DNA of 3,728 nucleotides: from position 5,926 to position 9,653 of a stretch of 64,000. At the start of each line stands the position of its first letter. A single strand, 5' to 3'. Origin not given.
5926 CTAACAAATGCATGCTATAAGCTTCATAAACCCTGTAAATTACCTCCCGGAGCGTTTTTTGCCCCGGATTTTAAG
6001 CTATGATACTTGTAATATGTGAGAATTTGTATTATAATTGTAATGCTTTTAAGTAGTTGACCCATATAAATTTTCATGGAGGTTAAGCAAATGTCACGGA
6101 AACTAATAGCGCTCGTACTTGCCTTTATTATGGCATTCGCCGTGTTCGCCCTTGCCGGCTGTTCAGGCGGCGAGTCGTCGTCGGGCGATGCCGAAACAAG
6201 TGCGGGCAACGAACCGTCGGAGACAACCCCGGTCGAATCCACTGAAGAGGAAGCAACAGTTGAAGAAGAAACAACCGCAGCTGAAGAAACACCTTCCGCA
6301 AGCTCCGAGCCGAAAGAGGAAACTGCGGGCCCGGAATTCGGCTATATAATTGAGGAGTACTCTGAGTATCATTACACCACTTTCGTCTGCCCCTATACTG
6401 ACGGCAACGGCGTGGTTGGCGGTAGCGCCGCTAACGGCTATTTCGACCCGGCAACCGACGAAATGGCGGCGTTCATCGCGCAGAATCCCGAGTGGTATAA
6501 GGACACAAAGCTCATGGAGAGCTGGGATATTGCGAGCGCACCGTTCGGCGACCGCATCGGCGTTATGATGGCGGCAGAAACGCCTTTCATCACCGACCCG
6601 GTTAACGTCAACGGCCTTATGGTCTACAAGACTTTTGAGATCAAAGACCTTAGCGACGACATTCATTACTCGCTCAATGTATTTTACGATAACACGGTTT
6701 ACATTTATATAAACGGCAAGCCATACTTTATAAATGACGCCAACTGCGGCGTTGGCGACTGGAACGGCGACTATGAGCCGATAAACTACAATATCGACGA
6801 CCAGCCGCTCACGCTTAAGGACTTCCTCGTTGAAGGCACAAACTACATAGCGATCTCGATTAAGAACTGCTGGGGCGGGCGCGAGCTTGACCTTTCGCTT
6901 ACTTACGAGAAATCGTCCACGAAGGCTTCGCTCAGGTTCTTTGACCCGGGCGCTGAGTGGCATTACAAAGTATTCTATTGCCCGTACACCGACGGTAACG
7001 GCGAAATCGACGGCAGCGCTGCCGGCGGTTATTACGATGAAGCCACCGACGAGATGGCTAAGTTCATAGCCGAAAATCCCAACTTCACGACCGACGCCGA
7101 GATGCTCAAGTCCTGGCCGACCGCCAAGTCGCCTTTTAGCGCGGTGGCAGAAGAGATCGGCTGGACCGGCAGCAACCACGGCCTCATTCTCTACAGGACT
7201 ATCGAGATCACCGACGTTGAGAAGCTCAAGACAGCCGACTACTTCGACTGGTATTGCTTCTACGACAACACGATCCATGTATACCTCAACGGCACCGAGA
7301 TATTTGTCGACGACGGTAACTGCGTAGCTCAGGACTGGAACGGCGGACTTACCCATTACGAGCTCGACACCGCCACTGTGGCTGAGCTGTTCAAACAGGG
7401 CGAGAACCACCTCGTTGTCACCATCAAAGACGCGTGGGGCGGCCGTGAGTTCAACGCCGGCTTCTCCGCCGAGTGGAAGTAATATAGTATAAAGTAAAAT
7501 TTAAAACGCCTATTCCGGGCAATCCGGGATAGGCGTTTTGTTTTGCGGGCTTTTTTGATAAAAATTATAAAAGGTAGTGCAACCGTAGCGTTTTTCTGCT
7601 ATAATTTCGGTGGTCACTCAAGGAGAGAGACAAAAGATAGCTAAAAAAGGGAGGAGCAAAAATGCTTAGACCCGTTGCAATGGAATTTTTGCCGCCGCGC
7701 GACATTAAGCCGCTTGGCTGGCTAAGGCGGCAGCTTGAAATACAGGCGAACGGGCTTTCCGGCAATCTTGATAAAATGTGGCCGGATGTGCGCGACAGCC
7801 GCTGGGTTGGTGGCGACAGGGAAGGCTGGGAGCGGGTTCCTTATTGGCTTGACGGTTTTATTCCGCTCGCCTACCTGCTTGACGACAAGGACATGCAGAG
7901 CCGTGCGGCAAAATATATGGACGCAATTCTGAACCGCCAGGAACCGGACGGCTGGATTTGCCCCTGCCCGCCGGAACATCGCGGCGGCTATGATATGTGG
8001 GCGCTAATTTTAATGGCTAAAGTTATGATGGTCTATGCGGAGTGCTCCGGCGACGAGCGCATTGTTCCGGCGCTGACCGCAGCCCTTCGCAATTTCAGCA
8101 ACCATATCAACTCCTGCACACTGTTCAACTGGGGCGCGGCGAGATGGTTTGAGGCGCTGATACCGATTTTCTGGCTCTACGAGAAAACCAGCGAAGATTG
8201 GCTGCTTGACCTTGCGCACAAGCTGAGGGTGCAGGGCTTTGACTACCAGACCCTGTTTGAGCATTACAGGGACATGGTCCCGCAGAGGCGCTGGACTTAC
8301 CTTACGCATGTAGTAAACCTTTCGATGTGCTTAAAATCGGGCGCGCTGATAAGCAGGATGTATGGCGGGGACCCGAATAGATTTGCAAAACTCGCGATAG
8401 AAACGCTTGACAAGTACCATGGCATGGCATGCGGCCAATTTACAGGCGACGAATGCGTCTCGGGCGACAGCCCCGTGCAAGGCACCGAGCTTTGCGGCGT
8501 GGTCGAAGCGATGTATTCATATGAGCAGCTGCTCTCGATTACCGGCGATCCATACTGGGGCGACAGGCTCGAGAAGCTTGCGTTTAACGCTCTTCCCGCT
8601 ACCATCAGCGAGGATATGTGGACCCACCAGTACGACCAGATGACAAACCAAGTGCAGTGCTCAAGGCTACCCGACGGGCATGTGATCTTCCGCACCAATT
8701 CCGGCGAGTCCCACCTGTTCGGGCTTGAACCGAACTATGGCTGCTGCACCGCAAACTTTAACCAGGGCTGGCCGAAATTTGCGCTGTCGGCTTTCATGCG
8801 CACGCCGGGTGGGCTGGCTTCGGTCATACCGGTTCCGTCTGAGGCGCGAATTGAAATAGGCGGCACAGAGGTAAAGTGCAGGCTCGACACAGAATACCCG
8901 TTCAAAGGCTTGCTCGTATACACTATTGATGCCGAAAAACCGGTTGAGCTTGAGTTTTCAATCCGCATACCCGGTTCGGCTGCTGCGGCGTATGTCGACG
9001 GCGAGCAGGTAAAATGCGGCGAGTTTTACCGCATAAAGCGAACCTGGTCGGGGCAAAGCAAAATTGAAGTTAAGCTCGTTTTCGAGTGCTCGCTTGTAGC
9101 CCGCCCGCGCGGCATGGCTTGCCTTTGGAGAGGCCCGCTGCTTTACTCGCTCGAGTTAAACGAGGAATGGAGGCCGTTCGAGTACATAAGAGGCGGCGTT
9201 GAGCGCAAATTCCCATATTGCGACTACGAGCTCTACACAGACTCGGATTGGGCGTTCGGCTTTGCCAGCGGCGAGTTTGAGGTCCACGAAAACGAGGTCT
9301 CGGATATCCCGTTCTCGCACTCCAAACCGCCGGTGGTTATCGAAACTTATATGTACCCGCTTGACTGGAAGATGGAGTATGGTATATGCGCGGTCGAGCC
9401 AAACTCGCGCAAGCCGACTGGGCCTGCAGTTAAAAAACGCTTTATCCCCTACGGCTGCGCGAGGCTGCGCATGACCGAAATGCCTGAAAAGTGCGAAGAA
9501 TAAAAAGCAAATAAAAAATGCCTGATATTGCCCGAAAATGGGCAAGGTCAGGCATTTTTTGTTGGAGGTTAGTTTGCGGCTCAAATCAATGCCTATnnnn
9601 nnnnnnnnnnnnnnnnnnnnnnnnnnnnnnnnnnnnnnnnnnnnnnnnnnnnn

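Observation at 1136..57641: Eight paralogous lipoprotein SBPs with no cognate permease or ATPase genes, each next to a cytoplasmic glycan-processing enzyme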

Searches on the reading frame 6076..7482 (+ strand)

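Call 8: search_protein_families(library=pfam, proteins=[window:6076-7482:+], max_evalue=0.01)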
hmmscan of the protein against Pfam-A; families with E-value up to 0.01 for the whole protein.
window:6076-7482:+ (468 aa): 1 family
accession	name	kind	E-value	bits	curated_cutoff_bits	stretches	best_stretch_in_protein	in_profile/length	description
PF21827.1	New_glue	-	0.0075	16.4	31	0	13-78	7-65/94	New glue protein family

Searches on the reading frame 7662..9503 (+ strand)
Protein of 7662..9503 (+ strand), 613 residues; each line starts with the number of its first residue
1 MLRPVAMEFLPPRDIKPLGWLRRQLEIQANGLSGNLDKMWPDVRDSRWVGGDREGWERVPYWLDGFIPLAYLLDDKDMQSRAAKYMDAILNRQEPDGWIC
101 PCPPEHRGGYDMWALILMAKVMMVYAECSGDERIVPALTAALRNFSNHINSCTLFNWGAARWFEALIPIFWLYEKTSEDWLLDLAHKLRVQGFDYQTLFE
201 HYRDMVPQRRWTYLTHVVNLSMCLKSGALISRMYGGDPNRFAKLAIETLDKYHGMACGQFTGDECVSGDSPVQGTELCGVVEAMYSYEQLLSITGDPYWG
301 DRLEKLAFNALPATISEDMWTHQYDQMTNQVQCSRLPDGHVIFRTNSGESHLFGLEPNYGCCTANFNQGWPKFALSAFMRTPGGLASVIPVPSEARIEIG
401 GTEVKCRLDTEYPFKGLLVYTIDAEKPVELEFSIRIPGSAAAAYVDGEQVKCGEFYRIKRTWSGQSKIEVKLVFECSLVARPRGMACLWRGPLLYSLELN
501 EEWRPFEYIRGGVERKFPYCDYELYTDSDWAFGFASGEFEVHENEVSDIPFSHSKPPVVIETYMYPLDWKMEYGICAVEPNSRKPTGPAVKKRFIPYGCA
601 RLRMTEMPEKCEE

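Call 8: search_protein_families(library=pfam, proteins=[window:7662-9503:+], max_evalue=0.01)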
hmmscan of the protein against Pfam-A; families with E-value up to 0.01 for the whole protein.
window:7662-9503:+ (613 aa): 2 families
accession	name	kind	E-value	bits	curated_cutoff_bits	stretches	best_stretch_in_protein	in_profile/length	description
PF07944.18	Beta-AFase-like_GH127_cat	-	4.9e-09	36.1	24.9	1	273-373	287-374/376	Beta-L-arabinofuranosidase, GH127 catalytic domain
PF20736.2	Glyco_hydro127M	-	2.4e-08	34.4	24.2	1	391-472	8-93/95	Beta-L-arabinofuranosidase, GH127 middle domain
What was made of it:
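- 7662..9503 (+): GH127-like enzyme with no signal peptide. Call 8 (PF07944, PF20736).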
